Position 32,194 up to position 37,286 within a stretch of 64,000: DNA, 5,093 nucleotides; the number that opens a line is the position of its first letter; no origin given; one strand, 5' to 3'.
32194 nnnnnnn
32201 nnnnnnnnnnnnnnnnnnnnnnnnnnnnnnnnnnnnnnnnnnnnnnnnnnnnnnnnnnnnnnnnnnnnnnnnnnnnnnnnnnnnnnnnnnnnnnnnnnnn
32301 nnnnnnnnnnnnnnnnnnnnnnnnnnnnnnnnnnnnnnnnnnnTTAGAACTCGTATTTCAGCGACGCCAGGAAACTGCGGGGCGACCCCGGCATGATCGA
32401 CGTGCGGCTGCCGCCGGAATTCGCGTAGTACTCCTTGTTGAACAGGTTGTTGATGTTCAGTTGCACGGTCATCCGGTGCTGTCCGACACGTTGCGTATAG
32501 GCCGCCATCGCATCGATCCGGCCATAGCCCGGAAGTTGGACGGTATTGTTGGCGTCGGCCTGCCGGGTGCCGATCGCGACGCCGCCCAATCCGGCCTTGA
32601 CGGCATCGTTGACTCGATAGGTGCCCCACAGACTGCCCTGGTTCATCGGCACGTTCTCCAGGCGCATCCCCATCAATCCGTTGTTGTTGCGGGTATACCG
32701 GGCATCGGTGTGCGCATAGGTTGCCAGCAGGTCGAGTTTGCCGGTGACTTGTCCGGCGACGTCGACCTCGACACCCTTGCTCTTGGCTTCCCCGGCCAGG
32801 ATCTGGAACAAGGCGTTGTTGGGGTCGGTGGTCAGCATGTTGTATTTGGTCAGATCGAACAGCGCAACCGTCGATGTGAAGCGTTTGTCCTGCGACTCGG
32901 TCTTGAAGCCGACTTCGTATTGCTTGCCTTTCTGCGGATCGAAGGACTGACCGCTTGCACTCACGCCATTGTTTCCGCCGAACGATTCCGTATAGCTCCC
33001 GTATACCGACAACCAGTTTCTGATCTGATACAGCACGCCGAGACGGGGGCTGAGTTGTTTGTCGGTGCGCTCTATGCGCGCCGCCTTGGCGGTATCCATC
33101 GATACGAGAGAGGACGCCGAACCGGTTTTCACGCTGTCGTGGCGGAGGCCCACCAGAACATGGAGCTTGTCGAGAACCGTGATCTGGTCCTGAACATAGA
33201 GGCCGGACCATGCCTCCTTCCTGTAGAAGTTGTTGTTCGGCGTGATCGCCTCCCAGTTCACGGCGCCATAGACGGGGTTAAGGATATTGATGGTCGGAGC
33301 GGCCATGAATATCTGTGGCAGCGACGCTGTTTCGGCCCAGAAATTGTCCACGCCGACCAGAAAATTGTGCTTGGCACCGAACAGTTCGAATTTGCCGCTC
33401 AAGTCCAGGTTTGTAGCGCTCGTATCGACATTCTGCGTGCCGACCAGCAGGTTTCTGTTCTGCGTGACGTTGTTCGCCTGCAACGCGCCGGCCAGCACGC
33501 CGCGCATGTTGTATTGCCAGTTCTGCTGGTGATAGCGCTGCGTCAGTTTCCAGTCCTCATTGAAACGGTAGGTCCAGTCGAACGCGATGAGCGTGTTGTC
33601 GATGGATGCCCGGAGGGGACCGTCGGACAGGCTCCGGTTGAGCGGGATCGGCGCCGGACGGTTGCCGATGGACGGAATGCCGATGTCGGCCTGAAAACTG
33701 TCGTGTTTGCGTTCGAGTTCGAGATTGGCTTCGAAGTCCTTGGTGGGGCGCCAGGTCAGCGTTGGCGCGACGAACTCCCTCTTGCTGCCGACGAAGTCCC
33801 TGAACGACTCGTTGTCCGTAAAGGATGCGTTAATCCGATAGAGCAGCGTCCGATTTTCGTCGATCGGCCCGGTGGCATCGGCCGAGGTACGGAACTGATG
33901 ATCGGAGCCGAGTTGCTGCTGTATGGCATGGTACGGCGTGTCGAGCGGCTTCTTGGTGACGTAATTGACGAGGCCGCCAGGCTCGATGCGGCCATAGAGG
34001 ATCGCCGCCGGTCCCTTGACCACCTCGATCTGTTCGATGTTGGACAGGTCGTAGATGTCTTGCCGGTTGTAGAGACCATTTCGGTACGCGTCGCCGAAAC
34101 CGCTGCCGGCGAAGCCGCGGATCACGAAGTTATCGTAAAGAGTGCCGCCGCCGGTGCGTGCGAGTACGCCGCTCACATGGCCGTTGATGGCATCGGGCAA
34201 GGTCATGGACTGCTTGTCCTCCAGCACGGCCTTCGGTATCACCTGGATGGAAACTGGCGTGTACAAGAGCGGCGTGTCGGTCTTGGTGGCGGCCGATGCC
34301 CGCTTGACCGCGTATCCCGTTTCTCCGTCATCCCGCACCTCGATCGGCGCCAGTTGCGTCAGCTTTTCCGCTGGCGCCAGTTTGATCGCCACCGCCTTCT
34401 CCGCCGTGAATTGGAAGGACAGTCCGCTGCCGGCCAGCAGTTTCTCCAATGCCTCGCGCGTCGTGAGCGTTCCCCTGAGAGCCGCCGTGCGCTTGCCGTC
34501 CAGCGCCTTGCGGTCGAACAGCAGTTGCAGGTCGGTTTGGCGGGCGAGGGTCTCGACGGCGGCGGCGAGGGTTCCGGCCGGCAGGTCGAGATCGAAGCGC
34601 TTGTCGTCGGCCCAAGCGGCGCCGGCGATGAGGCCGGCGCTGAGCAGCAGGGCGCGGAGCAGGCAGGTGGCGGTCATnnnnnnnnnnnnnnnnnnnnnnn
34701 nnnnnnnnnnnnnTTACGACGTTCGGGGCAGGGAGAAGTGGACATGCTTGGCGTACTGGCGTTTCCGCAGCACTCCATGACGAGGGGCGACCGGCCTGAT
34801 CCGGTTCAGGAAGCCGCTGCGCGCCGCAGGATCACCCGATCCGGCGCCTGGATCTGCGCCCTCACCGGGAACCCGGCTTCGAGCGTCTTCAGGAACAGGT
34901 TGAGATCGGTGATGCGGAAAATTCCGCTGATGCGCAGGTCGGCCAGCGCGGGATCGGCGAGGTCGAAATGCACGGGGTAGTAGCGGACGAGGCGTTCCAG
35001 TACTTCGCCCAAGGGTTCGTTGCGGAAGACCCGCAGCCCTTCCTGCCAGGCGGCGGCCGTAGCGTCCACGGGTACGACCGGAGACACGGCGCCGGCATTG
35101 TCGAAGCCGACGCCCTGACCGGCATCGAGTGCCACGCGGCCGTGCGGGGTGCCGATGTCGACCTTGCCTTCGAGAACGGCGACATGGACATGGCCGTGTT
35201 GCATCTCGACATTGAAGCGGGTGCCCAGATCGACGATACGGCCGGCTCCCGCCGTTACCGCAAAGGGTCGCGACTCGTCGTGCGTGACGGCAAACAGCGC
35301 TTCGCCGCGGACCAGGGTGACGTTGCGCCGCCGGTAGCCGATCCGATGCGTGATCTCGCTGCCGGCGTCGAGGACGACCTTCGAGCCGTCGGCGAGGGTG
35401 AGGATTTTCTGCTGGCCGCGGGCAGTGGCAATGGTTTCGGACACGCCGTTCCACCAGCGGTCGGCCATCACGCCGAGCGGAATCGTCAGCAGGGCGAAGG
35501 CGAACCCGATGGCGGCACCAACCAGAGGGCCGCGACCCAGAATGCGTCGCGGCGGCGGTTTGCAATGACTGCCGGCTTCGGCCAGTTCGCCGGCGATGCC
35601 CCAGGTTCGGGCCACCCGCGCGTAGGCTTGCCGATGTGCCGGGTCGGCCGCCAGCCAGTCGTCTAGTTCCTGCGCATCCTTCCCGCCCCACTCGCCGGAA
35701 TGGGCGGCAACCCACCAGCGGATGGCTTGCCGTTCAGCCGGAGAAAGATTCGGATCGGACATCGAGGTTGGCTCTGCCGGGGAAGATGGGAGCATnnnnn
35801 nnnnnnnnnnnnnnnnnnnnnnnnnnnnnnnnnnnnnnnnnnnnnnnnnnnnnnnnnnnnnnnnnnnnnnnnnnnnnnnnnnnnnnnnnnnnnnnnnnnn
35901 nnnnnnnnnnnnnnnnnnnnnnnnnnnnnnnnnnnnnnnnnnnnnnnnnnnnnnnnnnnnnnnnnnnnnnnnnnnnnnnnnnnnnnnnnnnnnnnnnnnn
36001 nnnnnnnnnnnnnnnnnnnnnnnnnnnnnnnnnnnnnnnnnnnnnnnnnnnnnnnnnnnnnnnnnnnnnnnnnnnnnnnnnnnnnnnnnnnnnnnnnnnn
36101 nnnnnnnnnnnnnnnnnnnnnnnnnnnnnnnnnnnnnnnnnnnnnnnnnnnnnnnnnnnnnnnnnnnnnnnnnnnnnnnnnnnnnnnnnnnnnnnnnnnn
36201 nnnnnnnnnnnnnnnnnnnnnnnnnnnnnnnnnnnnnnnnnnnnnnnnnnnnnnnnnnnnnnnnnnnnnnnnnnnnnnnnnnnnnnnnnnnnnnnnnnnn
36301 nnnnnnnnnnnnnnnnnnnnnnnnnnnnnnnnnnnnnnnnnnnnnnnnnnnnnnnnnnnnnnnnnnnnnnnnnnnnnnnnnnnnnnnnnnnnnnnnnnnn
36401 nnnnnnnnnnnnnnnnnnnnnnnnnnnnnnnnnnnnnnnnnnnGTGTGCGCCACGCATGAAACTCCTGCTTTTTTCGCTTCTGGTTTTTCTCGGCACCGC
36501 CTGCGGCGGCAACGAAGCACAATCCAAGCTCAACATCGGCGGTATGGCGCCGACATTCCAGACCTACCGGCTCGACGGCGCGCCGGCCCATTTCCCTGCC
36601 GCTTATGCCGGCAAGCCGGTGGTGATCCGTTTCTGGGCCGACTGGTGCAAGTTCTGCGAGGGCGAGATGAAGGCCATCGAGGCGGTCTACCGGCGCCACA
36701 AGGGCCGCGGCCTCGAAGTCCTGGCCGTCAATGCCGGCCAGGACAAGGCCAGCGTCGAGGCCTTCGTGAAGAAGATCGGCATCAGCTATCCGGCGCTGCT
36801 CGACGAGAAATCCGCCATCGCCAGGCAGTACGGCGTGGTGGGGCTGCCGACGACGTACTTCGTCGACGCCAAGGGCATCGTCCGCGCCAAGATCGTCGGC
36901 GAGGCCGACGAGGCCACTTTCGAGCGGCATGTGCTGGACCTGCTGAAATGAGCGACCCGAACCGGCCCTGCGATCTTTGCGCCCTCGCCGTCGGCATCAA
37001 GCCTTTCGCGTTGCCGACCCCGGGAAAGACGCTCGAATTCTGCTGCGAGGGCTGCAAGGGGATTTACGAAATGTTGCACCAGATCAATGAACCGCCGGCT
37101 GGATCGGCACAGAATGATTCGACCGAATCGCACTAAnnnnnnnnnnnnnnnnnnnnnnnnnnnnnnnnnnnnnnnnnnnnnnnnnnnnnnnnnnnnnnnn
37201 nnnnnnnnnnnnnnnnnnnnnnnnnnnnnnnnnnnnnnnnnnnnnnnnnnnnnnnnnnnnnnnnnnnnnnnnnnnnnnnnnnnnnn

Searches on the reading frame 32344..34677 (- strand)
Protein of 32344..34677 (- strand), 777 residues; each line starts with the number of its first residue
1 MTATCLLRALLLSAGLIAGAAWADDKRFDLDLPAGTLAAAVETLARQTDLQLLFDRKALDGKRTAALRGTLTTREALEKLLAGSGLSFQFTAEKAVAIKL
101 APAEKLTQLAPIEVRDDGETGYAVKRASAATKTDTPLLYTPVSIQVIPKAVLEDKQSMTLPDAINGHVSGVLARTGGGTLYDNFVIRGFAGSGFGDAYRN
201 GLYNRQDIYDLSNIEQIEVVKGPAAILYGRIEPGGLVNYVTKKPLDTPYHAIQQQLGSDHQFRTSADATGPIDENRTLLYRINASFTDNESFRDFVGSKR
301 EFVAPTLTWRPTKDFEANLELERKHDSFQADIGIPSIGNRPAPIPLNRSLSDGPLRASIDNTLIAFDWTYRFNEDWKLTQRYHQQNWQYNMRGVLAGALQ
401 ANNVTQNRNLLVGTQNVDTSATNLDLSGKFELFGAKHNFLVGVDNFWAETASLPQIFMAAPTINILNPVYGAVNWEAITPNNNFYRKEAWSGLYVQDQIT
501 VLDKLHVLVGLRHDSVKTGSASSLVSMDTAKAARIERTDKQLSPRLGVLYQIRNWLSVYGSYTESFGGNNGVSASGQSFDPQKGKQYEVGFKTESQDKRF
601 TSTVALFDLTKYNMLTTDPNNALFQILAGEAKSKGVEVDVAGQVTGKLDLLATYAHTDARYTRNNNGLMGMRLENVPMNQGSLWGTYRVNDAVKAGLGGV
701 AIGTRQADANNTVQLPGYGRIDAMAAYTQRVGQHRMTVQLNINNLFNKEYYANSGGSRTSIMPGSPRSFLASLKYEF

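Call 10: search_protein_families(library=pfam, proteins=[window:32344-34677:-], max_evalue=0.001)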
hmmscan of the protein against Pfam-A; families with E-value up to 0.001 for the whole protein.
window:32344-34677:- (777 aa): 3 families
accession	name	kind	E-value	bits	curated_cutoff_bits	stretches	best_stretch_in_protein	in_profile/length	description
PF00593.30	TonB_dep_Rec_b-barrel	-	1.5e-58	200.2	27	1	345-745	43-436/436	TonB dependent receptor-like, beta-barrel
PF07715.20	Plug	-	2.7e-17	63.7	23.9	1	139-235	4-106/107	TonB-dependent Receptor Plug Domain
PF07660.19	STN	-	1.1e-10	41.5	28.4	1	50-99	1-50/52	Secretin and TonB N terminus short domain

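Call 23: search_protein_families(library=ncbifam, proteins=[window:32344-34677:-], max_evalue=0.001)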
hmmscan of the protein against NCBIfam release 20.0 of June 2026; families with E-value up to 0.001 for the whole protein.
window:32344-34677:- (777 aa): 28 families (the best 25 are shown)
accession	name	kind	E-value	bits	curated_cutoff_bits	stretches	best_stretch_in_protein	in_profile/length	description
TIGR01783.1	TonB-siderophor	subfamily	8e-116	388.2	223.5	1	140-777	2-649/649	TonB-dependent siderophore receptor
NF007465.0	PRK10044.1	equivalog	1.5e-99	334.1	803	1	120-753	59-703/726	ferrichrome porin FhuA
NF047944.1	FoxamRcptFoxA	equivalog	1.1e-76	258.6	1300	1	124-777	38-697/697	ferrioxamine B receptor FoxA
NF010650.0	PRK14049.1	equivalog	4.2e-67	226.9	904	1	119-777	61-729/729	ferrioxamine B receptor precursor protein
NF010651.0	PRK14050.1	equivalog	2.4e-65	221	884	1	101-759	31-713/730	TonB-dependent siderophore receptor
NF049960.1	siderphRecptFauA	equivalog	1.5e-53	182.4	900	1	83-776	13-726/727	TonB-dependent alcaligin siderophore receptor FauA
NF007349.0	PRK09840.1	equivalog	2.5e-46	158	686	2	379-773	327-756/760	catecholate siderophore receptor Fiu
NF007447.0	PRK10003.1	equivalog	3e-39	134.9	666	1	80-777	20-727/727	ferric-rhodotorulic acid/ferric-coprogen receptor FhuE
TIGR01785.1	TonB-hemin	subfamily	2.8e-35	121.9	316.85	1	129-777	7-677/677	TonB-dependent heme/hemoglobin receptor family protein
TIGR01786.1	TonB-hemlactrns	subfamily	2.6e-25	88.9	323.75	1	125-777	6-719/719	TonB-dependent hemoglobin/transferrin/lactoferrin family receptor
NF041676.1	FecA_OM_dicitr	equivalog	1.6e-23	82.6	1100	2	381-768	377-764/773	TonB-dependent Fe(3+) dicitrate receptor FecA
TIGR01779.1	TonB-B12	equivalog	8.7e-19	67.5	599.7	2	578-753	428-596/614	TonB-dependent vitamin B12 receptor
NF041535.1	TonB_rec_PqqU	equivalog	4.5e-18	64.9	1200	2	494-751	375-644/676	TonB-dependent receptor PqqU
NF053590.1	TonB_dep_TOL0244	equivalog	2.5e-16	59.4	645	2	486-750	323-580/604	TOL_0244 family TonB-dependent receptor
NF049945.1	TonB_dep_FCYXU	equivalog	9e-13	47.7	825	1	375-668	306-580/697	TonB-dependent receptor, FCYXU motif-type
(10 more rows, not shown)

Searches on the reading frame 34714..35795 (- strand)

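Call 10: search_protein_families(library=pfam, proteins=[window:34714-35715:-], max_evalue=0.001)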
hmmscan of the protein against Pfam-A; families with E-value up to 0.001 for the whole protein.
window:34714-35715:- (333 aa): 0 families

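Call 22: search_protein_families(library=pfam, proteins=[window:34806-35795:-], max_evalue=0.01)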
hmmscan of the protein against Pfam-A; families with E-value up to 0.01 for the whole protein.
window:34806-35795:- (329 aa): 3 families
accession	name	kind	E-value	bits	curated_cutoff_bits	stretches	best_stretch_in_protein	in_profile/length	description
PF04773.18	FecR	-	1.5e-21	77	24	1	121-212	2-96/97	FecR protein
PF16344.10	FecR_C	-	1.8e-10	41.1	24.4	1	256-315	3-63/70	FecR, C-terminal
PF16220.10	DUF4880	-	2.1e-10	40.7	25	1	22-63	1-42/43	Domain of unknown function (DUF4880)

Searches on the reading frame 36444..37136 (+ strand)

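Call 10: search_protein_families(library=pfam, proteins=[window:36444-37136:+], max_evalue=0.001)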
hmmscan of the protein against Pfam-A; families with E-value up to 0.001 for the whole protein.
window:36444-37136:+ (230 aa): 1 family
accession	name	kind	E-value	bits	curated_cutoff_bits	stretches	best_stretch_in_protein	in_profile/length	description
PF12156.14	ATPase-cat_bd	-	0.00042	21.4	27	1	176-213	2-40/86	Putative metal-binding domain of cation transport ATPase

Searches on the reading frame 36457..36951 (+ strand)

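Call 22: search_protein_families(library=pfam, proteins=[window:36457-36951:+], max_evalue=0.01)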
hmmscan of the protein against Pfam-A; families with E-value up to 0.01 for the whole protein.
window:36457-36951:+ (164 aa): 7 families
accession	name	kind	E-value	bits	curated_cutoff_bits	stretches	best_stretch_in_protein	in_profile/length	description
PF00578.27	AhpC-TSA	-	2.4e-27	95.8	26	1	27-144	1-123/124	AhpC/TSA family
PF08534.16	Redoxin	-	2.2e-21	76.6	26.6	1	30-152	5-139/148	Redoxin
PF13905.12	Thioredoxin_8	-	8.1e-12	45.8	27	1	52-141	1-93/94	Thioredoxin-like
PF13098.12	Thioredoxin_2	-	6.3e-11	43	27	1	51-157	4-102/104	Thioredoxin-like domain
PF00085.26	Thioredoxin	-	8.6e-08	32.6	23.5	1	52-153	18-95/103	Thioredoxin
PF01323.26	DSBA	-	0.00067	19.9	25.6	1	86-158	125-189/191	DSBA-like thioredoxin domain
PF00255.25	GSHPx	-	0.0054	16.7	27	1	35-95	5-63/108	Glutathione peroxidase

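Call 23: search_protein_families(library=ncbifam, proteins=[window:36457-36951:+], max_evalue=0.001)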
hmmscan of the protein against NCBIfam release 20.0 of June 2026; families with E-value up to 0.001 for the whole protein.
window:36457-36951:+ (164 aa): 17 families
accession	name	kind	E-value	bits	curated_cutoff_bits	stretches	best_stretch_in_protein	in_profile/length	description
NF002854.0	PRK03147.1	subfamily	3.7e-32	111.6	170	1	20-159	31-169/176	thiol-disulfide oxidoreductase ResA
NF041202.1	StoA_CxxC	exception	4.6e-21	75.4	210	1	7-149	10-151/163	endospore biogenesis thiol-disulfide oxidoreductase StoA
TIGR00385.1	dsbE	subfamily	6.6e-17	61.6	123.15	1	32-160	41-168/173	DsbE family thiol:disulfide interchange protein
NF047696.1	ThlDiSintTplARhiz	equivalog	1.5e-15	57.6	230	1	40-151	86-202/219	thiol:disulfide interchange protein TlpA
NF011941.0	PRK15412.1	equivalog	1.6e-15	57.1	359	1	26-159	40-172/185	thiol:disulfide interchange protein DsbE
NF041054.1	WAxxUGC_long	equivalog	7.4e-14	51.8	300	1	29-157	82-205/354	ResA-like WAxxUGC motif-containing protein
TIGR01068.1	thioredoxin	equivalog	2e-08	34.3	96.8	0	52-97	14-58/101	thioredoxin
NF010625.0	PRK14018.1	equivalog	2.2e-08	33.1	522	1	49-153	53-163/521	bifunctional peptide-methionine (S)-S-oxide reductase MsrA/peptide-methionine (R)-S-oxide reductase MsrB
NF009668.0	PRK13189.1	equivalog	1.6e-06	27.5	211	1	23-146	8-143/224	peroxiredoxin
NF001419.0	PRK00293.1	subfamily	3.9e-06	25.7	330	1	50-161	475-571/574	protein-disulfide reductase DsbD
NF011576.0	PRK15000.1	subfamily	1e-05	25.3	301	1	50-149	32-144/200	peroxiredoxin C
NF045694.1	seleno_TsoB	exception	8.9e-05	20.8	805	1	48-143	470-550/572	rhodanese/DsbD fusion-like selenoprotein TsoB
NF006960.0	PRK09437.1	equivalog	0.00011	22.1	140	1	24-148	3-126/156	thioredoxin-dependent thiol peroxidase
NF008229.0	PRK10996.1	equivalog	0.00011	21.9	125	1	53-98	53-97/141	thioredoxin TrxC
TIGR01126.1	pdi_dom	equivalog_domain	0.00012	22.3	107.2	0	52-103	14-67/105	protein disulfide-isomerase domain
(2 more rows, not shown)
